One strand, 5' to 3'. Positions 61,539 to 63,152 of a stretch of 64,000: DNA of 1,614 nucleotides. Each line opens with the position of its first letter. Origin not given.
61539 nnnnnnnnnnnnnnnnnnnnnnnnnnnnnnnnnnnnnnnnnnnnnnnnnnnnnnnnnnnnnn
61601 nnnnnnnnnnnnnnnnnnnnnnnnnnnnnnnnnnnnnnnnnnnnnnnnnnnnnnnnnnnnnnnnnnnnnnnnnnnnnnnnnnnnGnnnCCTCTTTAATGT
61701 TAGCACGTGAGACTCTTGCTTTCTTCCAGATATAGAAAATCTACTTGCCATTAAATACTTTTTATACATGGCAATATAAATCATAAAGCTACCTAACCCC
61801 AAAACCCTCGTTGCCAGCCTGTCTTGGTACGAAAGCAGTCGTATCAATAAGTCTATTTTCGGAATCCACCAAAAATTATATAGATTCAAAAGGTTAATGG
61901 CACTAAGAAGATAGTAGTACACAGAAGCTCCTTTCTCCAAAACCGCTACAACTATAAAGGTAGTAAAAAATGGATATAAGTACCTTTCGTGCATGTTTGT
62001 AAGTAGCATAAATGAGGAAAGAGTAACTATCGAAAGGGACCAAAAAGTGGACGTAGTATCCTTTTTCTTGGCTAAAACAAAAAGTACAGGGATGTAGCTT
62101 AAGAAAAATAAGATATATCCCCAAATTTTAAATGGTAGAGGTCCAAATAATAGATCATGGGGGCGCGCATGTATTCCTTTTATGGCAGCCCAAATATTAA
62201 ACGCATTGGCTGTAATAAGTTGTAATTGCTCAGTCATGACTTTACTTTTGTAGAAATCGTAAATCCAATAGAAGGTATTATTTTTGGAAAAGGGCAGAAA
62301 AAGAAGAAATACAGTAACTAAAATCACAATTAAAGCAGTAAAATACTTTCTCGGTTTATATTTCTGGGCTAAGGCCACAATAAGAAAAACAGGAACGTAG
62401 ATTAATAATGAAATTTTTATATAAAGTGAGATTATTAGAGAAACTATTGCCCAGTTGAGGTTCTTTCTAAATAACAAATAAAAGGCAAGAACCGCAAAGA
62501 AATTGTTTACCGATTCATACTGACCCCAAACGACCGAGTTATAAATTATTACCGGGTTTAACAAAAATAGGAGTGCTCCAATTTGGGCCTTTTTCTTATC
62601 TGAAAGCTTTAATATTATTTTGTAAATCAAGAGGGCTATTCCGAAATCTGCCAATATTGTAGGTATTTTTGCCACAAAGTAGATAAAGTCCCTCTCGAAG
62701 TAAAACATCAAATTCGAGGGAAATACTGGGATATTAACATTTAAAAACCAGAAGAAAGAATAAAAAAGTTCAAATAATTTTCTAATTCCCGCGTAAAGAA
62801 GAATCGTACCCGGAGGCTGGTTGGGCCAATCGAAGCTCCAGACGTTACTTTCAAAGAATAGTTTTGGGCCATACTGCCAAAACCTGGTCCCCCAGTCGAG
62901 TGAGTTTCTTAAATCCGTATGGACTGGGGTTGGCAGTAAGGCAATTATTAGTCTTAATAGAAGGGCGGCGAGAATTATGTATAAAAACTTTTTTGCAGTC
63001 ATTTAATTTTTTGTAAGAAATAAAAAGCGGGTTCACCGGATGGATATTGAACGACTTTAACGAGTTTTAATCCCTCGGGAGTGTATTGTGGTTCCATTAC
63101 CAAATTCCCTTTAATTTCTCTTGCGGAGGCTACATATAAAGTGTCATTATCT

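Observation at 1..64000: Glycan-assembly mega-locus of more than 64 kb; no priming phosphoglycosyl transferase in the window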

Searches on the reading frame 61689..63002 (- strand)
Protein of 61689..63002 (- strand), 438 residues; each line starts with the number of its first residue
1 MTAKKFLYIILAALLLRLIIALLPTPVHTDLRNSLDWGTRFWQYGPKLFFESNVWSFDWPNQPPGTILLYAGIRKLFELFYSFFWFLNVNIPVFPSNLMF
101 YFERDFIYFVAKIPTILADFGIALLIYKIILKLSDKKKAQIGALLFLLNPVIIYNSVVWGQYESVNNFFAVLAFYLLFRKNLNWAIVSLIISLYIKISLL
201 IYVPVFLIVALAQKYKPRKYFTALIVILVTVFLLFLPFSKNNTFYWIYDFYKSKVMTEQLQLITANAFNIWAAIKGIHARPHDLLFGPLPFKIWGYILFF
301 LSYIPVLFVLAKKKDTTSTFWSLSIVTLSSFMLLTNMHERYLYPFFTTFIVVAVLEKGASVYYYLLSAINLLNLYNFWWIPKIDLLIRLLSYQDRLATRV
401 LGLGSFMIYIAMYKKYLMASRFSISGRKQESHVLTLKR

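Call 4: search_protein_families(library=pfam, proteins=[window:61689-63002:-], max_evalue=0.01)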
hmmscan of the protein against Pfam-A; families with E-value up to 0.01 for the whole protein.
window:61689-63002:- (438 aa): 0 families

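Call 12: find_encoding_contigs(protein=window:61689-63002:-, flank=10000, max_places=4)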
Protein window:61689-63002:- (438 aa): 10 contigs read that carry it; 4 places shown.
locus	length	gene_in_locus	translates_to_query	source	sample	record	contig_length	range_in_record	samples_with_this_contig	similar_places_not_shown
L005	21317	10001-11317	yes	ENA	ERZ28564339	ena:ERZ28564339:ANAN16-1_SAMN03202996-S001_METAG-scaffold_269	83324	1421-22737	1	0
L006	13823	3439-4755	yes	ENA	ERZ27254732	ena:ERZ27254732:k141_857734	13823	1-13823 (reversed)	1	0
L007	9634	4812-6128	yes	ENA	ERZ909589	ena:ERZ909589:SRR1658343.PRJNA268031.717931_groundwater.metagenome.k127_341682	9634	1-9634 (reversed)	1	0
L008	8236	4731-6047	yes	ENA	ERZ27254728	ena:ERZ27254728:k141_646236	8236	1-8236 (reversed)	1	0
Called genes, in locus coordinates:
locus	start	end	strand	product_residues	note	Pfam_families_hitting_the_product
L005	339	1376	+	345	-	PF13440:Polysacc_synt_3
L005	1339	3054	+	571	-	-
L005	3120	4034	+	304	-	PF00535:Glycos_transf_2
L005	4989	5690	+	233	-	PF00534:Glycos_transf_1, PF13692:Glyco_trans_1_4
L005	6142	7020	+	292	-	-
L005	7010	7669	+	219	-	PF01209:Ubie_methyltran, PF08003:Methyltransf_9 (faint), PF13489:Methyltransf_23, PF13847:Methyltransf_31, PF08241:Methyltransf_11, PF08242:Methyltransf_12, PF13649:Methyltransf_25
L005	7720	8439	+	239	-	PF08241:Methyltransf_11, PF13649:Methyltransf_25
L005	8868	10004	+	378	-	-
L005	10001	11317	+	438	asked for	-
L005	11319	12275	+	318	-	PF00535:Glycos_transf_2, PF10111:Glyco_tranf_2_2, PF13641:Glyco_tranf_2_3 (weak)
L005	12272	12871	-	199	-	PF01966:HD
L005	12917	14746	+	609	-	PF13522:GATase_6, PF13537:GATase_7, PF00733:Asn_synthase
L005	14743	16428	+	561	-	PF13231:PMT_2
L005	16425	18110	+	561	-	PF02366:PMT, PF13231:PMT_2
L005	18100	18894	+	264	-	-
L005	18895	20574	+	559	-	-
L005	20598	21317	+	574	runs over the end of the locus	PF02366:PMT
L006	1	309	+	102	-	?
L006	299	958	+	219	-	PF01209:Ubie_methyltran, PF13489:Methyltransf_23, PF13847:Methyltransf_31, PF08241:Methyltransf_11, PF08242:Methyltransf_12, PF13649:Methyltransf_25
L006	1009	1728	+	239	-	PF08241:Methyltransf_11, PF13649:Methyltransf_25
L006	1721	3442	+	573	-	PF13231:PMT_2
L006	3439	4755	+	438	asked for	-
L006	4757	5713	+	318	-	PF00535:Glycos_transf_2, PF10111:Glyco_tranf_2_2, PF13641:Glyco_tranf_2_3 (weak)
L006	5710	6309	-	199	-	PF01966:HD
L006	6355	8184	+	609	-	PF13522:GATase_6, PF13537:GATase_7, PF00733:Asn_synthase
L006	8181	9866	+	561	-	PF13231:PMT_2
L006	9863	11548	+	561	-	PF02366:PMT, PF13231:PMT_2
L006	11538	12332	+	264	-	-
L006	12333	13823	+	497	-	?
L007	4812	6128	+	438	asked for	-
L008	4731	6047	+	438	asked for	-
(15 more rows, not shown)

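Call 16: search_protein_families(library=ncbifam, proteins=[window:61689-63002:-], max_evalue=0.1)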
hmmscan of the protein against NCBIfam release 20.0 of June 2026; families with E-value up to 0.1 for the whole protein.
window:61689-63002:- (438 aa): 0 families

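Call 45: find_related_loci(query=L005:1339-3051:+, collection=metagenome_contigs, flank=10000)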
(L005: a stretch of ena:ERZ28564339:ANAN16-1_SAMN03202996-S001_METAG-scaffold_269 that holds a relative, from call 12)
Query L005:1339-3051:+ (571 aa) in metagenome_contigs; peptide patterns used: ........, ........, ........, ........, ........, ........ (x = any residue, [..] = any of these).
365 stretches matched a pattern; 146 encode a relative of the query (tblastn E <= 1e-3); the best 80 are kept; 80 distinct loci.
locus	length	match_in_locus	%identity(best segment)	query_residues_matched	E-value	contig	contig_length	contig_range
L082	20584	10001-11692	72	10-570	0e+0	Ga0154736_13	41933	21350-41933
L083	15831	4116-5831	68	1-571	0e+0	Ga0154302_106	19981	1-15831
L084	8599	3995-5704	70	1-571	0e+0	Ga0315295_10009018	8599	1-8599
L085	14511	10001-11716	67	1-571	0e+0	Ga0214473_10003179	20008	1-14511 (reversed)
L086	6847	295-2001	64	1-571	0e+0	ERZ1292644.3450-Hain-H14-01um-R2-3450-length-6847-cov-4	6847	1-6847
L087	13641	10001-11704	63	1-570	0e+0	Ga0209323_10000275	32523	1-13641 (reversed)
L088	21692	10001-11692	60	11-571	0e+0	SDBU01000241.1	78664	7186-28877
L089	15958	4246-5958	57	1-571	0e+0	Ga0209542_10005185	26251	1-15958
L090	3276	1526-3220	60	9-571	0e+0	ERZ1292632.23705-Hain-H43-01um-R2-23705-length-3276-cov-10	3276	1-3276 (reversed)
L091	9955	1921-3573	63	17-571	0e+0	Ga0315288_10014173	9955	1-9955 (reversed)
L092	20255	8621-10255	62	17-571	0e+0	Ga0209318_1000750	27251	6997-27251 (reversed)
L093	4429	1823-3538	60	3-570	0e+0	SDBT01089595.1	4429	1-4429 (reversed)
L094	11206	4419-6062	61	17-571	0e+0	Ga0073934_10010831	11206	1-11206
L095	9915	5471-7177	59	1-571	0e+0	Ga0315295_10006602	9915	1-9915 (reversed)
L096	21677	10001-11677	62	9-571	0e+0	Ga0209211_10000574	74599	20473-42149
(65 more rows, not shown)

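Call 52: search_protein_families(library=pfam, proteins=[L082:16-1077:+, L082:1086-1799:+, L082:1777-3459:+, L082:3468-5144:+, L082:5144-6832:+, L082:6822-8123:+, L082:8443-10008:+, L082:9968-11701:+], max_evalue=1)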
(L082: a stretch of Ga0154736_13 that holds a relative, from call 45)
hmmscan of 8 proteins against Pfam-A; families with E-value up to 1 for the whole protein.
L082:16-1077:+ (354 aa): 1 family
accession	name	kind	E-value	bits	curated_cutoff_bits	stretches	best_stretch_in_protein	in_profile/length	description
PF19529.4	DUF6057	-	0.3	10.3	29.8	1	22-203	80-255/569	Family of unknown function (DUF6057)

L082:1086-1799:+ (238 aa): 7 families
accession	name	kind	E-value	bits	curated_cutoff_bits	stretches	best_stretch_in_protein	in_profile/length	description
PF00535.33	Glycos_transf_2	-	4.8e-34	118.2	23.3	1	6-172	1-168/168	Glycosyl transferase family 2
PF10111.15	Glyco_tranf_2_2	-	1.5e-06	28.4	27.3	1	6-96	1-93/276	Glycosyltransferase like family 2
PF13641.12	Glyco_tranf_2_3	-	4.9e-05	23.9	27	1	5-95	3-97/230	Glycosyltransferase like family 2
PF13704.12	Glyco_tranf_2_4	-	0.0092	16.9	27.5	1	37-94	21-81/98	Glycosyl transferase family 2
PF22530.2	Terminase-T7_RNaseH-like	-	0.055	14.2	27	1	25-76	15-67/108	Terminase Bacteriophage T7, Ribonuclease H-like domain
PF01983.22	CofC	-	0.093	12.4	22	1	51-125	54-129/217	Guanylyl transferase CofC like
PF13506.12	Glyco_transf_21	-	0.12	12.3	21.7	1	72-123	18-71/174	Glycosyl transferase family 21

L082:1777-3459:+ (561 aa): 2 families
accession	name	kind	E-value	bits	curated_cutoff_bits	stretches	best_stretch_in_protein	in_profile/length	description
PF10131.15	PTPS_related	-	2.5e-05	23.4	26.4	1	79-405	1-300/621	6-pyruvoyl-tetrahydropterin synthase related domain; membrane protein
PF13231.12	PMT_2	-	0.00091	19.9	26.1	1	84-218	4-133/160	Dolichyl-phosphate-mannose-protein mannosyltransferase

L082:3468-5144:+ (559 aa): 1 family
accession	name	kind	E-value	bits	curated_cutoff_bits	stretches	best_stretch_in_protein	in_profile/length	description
PF10131.15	PTPS_related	-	5.3e-07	28.9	26.4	1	71-410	1-316/621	6-pyruvoyl-tetrahydropterin synthase related domain; membrane protein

L082:5144-6832:+ (563 aa): 3 families
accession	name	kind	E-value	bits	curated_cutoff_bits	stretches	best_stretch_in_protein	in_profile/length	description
PF10131.15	PTPS_related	-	2.2e-15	56.6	26.4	1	72-424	3-338/621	6-pyruvoyl-tetrahydropterin synthase related domain; membrane protein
PF09586.16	YfhO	-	8.1e-05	21.6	28.5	2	72-411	70-405/835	Bacterial membrane protein YfhO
PF13231.12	PMT_2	-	0.0012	19.5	26.1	1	76-233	6-160/160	Dolichyl-phosphate-mannose-protein mannosyltransferase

L082:6822-8123:+ (434 aa): 0 families

L082:8443-10008:+ (522 aa): 3 families
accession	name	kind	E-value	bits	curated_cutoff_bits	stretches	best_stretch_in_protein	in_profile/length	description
PF13440.11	Polysacc_synt_3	-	7.8e-51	173.5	23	1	78-358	5-283/293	Polysaccharide biosynthesis protein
PF01943.22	Polysacc_synt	-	4.1e-19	69.5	28.2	1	51-319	2-274/274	Polysaccharide biosynthesis protein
PF12467.13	CMV_1a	-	0.14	12.8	25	1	293-338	8-52/184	Cucumber mosaic virus 1a protein family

L082:9968-11701:+ (578 aa): 1 family
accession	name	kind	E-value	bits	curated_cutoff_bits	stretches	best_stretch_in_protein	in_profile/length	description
PF04087.19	DUF389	-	0.051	14.1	23.9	1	108-180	7-69/137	Domain of unknown function (DUF389)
